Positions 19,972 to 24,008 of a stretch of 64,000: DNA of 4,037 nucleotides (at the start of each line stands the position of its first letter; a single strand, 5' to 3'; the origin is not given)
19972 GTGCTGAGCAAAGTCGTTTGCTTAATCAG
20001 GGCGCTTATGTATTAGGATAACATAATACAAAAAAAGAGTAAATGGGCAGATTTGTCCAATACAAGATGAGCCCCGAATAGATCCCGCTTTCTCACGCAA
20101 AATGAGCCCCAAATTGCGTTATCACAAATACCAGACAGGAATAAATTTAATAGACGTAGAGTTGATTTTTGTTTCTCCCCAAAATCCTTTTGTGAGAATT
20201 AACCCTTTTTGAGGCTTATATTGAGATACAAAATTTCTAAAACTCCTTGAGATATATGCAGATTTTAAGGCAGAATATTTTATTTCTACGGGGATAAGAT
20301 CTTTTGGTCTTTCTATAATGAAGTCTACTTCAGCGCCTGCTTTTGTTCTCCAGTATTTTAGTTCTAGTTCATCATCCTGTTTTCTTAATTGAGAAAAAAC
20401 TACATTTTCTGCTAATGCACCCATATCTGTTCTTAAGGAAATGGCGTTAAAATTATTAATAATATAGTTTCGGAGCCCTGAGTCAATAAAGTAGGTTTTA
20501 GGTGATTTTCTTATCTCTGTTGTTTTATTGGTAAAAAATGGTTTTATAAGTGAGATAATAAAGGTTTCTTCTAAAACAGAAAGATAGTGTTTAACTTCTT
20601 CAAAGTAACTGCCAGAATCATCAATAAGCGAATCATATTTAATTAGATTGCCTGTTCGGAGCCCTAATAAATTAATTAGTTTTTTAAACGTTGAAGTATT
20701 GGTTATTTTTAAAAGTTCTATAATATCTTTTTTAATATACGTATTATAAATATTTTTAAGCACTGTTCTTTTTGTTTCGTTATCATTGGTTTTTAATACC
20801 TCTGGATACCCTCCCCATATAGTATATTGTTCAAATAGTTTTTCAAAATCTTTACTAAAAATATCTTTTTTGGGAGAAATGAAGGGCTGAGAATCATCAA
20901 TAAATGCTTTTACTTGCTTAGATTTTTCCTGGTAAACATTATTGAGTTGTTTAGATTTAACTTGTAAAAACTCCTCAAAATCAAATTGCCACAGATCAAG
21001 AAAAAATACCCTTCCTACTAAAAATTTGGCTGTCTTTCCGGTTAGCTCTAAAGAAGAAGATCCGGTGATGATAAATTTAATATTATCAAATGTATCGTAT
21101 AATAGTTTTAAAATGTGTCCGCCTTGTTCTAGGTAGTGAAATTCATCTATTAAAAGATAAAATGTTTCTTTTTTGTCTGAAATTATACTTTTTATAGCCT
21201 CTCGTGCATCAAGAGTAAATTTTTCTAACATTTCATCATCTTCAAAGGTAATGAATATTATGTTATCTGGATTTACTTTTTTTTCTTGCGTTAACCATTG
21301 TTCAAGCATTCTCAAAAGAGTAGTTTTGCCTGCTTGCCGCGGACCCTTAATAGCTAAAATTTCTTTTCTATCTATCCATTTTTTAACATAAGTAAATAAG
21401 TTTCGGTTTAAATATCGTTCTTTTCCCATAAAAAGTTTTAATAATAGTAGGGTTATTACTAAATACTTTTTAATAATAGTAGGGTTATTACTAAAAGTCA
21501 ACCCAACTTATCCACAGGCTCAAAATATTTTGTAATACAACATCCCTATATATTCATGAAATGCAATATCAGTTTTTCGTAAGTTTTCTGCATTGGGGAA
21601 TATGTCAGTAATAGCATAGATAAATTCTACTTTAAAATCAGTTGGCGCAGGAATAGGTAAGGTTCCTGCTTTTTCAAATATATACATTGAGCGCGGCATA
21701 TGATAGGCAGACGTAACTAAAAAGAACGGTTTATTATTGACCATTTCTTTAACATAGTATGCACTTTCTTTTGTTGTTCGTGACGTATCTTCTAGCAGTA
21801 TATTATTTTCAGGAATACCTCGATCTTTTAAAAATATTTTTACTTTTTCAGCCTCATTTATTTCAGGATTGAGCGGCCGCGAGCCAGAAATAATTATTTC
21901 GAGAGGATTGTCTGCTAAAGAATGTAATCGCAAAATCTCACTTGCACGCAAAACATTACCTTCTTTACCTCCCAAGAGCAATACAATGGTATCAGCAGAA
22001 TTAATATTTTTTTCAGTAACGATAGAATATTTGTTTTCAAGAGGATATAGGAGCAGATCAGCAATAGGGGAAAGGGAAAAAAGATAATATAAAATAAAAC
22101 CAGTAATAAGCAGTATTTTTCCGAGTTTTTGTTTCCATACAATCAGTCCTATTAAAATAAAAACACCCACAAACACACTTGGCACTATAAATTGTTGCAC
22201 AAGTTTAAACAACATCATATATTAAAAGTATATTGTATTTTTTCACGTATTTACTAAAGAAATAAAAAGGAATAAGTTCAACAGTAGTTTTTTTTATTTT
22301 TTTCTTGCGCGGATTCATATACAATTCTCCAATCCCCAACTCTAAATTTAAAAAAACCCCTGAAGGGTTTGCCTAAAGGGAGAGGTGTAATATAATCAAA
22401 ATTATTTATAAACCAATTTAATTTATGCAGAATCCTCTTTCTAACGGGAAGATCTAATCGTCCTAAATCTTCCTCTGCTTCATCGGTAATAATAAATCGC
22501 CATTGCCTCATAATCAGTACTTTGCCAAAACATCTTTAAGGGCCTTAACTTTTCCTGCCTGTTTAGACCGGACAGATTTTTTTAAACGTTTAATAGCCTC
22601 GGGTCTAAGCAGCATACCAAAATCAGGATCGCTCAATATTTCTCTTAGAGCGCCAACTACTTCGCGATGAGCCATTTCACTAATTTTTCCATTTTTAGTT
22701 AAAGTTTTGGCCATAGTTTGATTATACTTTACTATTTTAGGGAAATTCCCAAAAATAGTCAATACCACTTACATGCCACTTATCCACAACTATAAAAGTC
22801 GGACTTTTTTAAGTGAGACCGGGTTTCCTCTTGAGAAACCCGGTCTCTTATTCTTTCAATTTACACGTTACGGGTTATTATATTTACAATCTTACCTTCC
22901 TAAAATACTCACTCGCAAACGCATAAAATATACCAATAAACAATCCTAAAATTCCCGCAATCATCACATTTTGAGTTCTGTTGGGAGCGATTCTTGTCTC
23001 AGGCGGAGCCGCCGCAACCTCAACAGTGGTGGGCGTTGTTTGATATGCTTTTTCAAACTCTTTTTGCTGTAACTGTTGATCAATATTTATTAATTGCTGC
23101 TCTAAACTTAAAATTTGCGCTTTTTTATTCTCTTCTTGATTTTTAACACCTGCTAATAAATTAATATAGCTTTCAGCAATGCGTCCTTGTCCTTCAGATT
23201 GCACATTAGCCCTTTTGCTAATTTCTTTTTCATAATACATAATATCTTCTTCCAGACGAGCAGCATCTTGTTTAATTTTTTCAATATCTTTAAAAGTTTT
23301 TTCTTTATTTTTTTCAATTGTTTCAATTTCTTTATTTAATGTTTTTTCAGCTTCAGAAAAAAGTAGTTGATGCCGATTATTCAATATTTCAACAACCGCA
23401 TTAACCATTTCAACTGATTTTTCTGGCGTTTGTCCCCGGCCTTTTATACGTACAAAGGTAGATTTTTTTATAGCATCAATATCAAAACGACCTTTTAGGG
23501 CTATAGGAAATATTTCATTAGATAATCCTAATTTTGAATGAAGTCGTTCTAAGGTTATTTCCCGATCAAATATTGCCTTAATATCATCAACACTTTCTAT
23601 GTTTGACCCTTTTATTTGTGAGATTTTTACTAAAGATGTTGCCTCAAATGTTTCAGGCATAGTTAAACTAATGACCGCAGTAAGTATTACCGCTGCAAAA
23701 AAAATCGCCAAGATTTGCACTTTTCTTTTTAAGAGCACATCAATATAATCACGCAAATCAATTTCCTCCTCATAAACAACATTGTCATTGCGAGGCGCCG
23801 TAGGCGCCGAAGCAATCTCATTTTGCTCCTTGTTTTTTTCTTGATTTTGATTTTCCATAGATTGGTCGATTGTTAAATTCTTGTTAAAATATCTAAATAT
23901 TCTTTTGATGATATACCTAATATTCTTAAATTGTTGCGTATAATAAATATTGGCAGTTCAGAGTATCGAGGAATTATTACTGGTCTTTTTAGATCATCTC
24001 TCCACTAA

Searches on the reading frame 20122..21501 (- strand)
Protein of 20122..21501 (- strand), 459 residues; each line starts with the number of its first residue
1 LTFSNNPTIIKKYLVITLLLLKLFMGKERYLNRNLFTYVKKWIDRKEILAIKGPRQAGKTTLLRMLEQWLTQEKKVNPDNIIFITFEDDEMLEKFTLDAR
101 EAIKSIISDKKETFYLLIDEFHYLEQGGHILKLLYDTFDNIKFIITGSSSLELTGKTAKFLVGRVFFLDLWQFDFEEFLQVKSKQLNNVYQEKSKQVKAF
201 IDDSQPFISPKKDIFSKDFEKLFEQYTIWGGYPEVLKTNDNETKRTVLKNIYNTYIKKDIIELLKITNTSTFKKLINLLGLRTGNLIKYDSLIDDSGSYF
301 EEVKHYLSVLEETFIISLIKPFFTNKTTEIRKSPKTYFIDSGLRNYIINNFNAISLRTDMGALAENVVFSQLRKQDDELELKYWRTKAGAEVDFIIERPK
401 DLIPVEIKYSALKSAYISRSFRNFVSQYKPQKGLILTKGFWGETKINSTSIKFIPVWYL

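Call 60: search_protein_families(library=pfam, proteins=[window:20122-21501:-], max_evalue=0.000001)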
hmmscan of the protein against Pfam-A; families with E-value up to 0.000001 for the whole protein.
window:20122-21501:- (459 aa): 3 families
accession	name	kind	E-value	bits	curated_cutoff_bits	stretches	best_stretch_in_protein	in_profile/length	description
PF13635.12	DUF4143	-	6.5e-38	130.4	28.1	1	257-410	1-160/160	Domain of unknown function (DUF4143)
PF13173.12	AAA_14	-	3.2e-28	98.7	27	1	46-179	2-129/129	AAA domain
PF13401.12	AAA_22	-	3.5e-08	34.3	27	0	45-151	4-126/130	AAA domain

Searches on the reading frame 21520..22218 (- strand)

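Call 61: search_protein_families(library=pfam, proteins=[window:21520-22218:-], max_evalue=0.00001)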
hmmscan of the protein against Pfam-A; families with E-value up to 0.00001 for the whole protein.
window:21520-22218:- (232 aa): 1 family
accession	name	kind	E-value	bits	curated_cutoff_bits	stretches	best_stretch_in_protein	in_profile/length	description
PF02698.23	DUF218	-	2.9e-29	102.1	27.6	1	77-225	2-133/133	DUF218 domain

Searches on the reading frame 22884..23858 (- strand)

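Call 60: search_protein_families(library=pfam, proteins=[window:22884-23858:-], max_evalue=0.000001)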
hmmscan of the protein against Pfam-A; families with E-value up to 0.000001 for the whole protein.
window:22884-23858:- (324 aa): 1 family
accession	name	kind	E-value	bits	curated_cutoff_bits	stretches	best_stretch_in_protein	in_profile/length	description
PF02706.20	Wzz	-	7.5e-08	33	25.5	1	31-88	1-57/91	Chain length determinant protein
